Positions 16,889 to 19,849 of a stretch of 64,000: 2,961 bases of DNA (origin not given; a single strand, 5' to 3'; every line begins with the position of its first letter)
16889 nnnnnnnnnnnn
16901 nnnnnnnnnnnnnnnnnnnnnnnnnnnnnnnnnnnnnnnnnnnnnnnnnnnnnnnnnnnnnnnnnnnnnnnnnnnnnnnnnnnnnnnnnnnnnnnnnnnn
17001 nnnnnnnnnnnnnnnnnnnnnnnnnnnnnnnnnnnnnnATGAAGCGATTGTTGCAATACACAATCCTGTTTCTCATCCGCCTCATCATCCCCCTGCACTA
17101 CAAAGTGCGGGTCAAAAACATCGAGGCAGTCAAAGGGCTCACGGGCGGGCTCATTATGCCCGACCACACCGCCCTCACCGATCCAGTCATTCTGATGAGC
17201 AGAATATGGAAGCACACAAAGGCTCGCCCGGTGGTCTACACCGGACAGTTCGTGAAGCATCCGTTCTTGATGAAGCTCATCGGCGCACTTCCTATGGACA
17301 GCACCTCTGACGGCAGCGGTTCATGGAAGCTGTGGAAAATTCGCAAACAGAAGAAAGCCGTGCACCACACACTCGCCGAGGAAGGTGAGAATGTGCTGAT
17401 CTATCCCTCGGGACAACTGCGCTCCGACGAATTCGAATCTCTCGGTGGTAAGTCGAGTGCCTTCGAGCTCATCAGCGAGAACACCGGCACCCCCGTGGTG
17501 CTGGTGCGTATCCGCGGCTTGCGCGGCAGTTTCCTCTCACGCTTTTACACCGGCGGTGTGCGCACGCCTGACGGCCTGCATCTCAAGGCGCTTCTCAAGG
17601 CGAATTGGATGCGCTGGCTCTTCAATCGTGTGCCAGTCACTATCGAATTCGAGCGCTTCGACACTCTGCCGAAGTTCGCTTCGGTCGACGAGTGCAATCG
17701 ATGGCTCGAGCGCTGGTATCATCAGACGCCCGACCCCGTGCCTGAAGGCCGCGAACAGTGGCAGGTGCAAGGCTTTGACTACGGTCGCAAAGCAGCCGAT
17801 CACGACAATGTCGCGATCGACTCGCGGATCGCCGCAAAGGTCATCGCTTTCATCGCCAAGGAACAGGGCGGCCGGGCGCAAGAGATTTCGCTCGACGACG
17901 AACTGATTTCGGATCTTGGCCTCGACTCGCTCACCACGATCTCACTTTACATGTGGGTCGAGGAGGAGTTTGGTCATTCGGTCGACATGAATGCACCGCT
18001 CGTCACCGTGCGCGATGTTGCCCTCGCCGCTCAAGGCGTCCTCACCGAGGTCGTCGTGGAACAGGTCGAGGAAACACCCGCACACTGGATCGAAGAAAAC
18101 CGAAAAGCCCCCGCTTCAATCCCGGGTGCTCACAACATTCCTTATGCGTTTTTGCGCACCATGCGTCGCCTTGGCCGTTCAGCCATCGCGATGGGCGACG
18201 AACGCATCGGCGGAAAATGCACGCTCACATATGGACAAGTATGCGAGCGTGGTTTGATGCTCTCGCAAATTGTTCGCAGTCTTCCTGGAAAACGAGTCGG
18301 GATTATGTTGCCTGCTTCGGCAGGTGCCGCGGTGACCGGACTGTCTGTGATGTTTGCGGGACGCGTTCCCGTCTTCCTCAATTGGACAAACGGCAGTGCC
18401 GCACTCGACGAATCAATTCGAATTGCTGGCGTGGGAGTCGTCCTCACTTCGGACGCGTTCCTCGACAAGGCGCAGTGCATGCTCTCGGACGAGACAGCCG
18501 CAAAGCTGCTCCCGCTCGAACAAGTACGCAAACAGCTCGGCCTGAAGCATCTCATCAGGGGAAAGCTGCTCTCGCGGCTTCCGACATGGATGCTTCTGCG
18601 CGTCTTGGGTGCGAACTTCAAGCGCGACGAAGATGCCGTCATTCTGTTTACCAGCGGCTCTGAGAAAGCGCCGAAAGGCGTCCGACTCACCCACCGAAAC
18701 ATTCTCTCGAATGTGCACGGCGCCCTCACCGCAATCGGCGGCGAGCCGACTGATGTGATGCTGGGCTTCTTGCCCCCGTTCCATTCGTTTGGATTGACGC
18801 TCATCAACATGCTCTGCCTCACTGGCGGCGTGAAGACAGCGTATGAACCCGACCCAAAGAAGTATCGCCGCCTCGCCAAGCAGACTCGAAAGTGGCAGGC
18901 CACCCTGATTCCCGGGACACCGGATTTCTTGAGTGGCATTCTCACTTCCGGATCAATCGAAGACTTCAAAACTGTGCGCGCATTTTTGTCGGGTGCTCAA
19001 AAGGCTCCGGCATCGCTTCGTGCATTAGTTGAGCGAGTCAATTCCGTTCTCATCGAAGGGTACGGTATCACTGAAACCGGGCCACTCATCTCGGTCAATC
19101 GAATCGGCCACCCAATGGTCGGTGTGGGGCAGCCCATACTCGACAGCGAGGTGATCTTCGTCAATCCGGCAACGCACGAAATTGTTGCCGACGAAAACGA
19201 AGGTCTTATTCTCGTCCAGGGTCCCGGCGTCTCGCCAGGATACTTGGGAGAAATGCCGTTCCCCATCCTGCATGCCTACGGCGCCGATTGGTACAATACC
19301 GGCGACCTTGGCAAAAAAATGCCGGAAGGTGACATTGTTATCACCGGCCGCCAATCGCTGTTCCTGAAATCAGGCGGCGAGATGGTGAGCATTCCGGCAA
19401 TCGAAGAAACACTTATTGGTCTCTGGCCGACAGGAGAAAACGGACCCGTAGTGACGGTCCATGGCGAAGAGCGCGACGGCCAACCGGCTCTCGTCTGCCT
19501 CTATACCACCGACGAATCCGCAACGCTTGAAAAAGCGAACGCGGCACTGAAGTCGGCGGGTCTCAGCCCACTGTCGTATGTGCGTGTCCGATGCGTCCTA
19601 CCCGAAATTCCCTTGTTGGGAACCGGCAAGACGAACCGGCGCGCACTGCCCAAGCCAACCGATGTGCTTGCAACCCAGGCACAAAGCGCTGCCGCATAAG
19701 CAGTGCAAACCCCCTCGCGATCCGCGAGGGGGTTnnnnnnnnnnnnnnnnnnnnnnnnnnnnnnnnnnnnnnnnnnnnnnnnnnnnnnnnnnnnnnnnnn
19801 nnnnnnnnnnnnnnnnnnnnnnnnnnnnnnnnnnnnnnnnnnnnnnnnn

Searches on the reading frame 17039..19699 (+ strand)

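Call 24: search_protein_families(library=pfam, proteins=[window:17039-19699:+], max_evalue=0.001)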
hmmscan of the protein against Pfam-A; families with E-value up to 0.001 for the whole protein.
window:17039-19699:+ (886 aa): 3 families
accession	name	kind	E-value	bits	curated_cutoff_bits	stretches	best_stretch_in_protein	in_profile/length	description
PF00501.34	AMP-binding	-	1.2e-52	179.5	29.9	1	387-736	16-384/384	AMP-binding enzyme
PF01553.26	Acyltransferase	-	8.5e-07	29.3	23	1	22-156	1-129/132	Acyltransferase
PF00550.31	PP-binding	-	1.3e-05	25.8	20.8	1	279-318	14-52/67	Phosphopantetheine attachment site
